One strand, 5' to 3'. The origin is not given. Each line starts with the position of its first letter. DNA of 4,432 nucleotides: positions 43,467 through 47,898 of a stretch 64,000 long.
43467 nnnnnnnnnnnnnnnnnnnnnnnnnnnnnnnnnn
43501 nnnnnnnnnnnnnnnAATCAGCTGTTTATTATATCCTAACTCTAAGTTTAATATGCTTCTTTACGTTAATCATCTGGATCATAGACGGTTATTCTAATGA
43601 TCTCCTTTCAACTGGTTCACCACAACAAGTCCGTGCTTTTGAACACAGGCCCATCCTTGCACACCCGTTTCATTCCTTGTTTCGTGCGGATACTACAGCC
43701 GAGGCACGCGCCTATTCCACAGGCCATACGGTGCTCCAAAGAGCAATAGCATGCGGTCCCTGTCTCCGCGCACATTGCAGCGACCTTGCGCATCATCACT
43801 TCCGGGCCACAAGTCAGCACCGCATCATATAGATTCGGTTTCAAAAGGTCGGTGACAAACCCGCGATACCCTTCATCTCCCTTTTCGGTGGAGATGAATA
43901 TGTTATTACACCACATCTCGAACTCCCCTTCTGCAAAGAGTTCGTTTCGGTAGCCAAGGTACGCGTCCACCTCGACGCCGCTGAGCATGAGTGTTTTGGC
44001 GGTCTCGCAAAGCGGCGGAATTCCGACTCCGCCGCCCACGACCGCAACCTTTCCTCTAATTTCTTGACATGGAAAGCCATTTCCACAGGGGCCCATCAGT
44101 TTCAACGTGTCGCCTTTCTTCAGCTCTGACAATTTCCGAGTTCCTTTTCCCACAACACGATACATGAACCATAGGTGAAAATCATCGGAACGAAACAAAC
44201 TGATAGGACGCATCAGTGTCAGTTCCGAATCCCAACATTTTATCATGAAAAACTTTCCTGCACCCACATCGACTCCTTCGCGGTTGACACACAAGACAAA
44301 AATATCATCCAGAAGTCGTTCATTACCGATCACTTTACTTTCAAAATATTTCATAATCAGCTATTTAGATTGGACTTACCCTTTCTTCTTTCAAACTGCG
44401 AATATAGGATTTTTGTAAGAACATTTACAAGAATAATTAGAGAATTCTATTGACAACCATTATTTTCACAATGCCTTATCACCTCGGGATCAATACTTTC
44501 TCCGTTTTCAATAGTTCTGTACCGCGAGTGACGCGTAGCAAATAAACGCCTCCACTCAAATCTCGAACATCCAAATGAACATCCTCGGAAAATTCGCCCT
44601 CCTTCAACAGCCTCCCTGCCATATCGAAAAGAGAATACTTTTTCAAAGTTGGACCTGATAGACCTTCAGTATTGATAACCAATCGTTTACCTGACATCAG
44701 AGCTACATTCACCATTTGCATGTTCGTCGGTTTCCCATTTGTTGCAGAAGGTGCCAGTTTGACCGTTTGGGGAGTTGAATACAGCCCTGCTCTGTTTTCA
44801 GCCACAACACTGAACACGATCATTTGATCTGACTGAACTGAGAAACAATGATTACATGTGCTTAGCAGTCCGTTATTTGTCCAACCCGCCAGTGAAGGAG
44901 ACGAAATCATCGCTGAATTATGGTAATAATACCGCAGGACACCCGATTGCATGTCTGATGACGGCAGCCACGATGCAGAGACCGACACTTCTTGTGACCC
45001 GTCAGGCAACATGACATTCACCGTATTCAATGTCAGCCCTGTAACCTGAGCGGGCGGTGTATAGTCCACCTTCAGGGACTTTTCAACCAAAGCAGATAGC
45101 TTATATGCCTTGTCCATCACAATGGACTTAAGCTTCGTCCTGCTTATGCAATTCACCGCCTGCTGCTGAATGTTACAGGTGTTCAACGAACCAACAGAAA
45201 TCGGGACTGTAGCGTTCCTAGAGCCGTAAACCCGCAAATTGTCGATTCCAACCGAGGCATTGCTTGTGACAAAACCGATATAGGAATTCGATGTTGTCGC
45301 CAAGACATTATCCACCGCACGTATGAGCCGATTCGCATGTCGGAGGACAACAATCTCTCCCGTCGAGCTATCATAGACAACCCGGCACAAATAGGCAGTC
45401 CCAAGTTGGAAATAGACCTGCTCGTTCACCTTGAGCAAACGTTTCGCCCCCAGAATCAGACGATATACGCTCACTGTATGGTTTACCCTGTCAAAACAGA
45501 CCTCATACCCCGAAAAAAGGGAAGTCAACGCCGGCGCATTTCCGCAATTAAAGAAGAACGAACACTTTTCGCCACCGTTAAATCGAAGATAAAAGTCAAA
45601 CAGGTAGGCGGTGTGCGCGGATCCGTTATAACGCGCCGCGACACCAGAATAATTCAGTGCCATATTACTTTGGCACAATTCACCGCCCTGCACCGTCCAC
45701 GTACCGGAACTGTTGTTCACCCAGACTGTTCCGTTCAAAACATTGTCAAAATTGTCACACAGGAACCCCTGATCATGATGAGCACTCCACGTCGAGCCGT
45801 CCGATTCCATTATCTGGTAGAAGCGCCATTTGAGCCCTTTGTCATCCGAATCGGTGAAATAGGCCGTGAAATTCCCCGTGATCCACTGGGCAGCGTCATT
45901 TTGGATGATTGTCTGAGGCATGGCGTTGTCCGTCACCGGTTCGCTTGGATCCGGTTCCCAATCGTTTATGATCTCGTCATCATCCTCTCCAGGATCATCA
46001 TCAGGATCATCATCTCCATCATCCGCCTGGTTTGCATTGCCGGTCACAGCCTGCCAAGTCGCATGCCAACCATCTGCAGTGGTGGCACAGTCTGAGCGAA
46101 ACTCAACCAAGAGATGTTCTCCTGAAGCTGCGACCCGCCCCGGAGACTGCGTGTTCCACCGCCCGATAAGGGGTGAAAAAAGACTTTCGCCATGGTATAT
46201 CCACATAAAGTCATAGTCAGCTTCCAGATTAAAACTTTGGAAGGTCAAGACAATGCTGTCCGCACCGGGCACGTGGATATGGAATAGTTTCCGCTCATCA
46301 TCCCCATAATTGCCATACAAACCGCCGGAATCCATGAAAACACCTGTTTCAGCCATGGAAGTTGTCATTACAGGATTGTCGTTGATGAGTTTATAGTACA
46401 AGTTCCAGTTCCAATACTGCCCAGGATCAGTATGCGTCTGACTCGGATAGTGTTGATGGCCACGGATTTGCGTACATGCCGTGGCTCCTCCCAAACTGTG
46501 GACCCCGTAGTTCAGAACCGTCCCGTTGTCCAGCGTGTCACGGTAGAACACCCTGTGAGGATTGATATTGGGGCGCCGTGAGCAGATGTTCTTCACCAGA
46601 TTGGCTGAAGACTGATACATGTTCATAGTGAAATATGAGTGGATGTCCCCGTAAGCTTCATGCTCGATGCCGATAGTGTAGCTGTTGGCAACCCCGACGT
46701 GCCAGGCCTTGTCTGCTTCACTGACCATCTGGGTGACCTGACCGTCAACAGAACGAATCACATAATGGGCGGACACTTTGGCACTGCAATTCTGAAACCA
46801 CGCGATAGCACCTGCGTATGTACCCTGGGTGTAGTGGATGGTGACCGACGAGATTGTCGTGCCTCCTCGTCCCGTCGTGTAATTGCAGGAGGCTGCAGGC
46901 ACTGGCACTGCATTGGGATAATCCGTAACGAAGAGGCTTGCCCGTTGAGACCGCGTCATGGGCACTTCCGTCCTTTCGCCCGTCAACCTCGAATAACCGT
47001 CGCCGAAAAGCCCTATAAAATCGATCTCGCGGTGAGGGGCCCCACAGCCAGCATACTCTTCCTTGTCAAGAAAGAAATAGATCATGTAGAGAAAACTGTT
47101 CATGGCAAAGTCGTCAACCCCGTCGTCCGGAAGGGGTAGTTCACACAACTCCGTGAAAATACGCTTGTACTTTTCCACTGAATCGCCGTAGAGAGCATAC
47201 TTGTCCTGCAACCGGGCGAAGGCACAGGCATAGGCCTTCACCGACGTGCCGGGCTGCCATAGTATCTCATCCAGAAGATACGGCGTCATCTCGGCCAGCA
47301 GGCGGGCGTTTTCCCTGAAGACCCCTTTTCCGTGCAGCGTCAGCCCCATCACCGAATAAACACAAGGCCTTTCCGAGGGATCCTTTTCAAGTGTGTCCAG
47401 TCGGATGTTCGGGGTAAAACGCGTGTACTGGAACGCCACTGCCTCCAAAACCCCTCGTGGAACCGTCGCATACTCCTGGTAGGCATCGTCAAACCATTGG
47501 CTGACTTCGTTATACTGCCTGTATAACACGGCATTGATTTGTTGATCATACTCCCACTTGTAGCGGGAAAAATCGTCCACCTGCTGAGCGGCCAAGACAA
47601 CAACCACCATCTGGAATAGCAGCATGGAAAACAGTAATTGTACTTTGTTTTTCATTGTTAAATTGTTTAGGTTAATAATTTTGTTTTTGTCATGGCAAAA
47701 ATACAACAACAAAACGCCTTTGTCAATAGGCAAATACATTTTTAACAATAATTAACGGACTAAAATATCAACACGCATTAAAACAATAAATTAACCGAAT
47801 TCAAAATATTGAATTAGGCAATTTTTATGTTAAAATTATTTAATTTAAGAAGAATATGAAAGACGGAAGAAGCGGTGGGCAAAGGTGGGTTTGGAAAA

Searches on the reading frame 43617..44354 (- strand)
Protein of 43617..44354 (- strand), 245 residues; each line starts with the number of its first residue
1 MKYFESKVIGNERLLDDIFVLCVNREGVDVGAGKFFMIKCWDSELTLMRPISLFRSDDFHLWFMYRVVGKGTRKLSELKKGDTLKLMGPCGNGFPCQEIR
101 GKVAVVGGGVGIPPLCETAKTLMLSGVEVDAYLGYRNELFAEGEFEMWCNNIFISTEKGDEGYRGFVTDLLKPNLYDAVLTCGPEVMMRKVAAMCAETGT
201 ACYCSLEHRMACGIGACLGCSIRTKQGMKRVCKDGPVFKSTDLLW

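Call 9: search_protein_families(library=pfam, proteins=[window:43617-44354:-], max_evalue=0.001)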
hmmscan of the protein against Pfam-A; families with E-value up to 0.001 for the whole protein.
window:43617-44354:- (245 aa): 1 family
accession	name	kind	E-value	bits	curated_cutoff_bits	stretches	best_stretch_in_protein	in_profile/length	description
PF10418.14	DHODB_Fe-S_bind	-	2.4e-16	59.6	23.9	1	207-243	1-40/41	Iron-sulfur cluster binding domain of dihydroorotate dehydrogenase B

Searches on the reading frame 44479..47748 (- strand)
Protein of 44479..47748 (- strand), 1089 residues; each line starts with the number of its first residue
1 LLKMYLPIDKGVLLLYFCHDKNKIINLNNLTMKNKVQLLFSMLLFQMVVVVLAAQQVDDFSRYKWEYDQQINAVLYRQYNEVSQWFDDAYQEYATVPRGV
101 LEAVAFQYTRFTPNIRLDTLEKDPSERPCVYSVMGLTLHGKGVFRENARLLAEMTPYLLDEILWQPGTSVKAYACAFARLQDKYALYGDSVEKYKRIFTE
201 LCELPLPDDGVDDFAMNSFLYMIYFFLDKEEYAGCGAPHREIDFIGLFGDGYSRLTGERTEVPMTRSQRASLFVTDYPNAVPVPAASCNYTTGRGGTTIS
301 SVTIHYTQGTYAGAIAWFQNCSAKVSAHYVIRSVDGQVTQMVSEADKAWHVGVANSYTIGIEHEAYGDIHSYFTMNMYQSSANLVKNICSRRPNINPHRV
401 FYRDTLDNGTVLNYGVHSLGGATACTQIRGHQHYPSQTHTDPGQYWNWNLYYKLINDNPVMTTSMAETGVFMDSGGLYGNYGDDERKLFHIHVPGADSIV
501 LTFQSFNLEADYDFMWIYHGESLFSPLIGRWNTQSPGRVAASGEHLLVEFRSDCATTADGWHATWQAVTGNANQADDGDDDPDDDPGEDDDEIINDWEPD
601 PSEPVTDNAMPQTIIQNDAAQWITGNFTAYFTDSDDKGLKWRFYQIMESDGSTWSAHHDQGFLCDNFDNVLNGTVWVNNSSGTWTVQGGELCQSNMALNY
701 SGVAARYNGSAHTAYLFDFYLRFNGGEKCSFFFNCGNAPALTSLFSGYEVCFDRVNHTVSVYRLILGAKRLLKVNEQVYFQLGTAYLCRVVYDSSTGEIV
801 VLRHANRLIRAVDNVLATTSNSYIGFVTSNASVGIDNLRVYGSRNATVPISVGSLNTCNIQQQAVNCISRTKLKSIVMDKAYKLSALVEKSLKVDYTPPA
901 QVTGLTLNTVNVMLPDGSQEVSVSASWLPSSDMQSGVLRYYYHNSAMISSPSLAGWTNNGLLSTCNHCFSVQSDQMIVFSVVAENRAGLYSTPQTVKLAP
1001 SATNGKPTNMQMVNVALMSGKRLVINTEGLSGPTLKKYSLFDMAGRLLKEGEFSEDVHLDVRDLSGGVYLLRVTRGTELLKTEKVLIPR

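Call 9: search_protein_families(library=pfam, proteins=[window:44479-47748:-], max_evalue=0.001)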
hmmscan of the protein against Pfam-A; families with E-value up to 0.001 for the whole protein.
window:44479-47748:- (1089 aa): 3 families
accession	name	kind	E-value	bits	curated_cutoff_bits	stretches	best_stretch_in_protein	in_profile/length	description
PF01510.30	Amidase_2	-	7.3e-25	88.3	26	1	297-444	3-131/131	N-acetylmuramoyl-L-alanine amidase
PF00431.26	CUB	-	2.1e-09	38.1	21.4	1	480-564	20-109/110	CUB domain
PF18962.6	Por_Secre_tail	-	0.00051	20.7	27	0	1037-1086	23-74/75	Secretion system C-terminal sorting domain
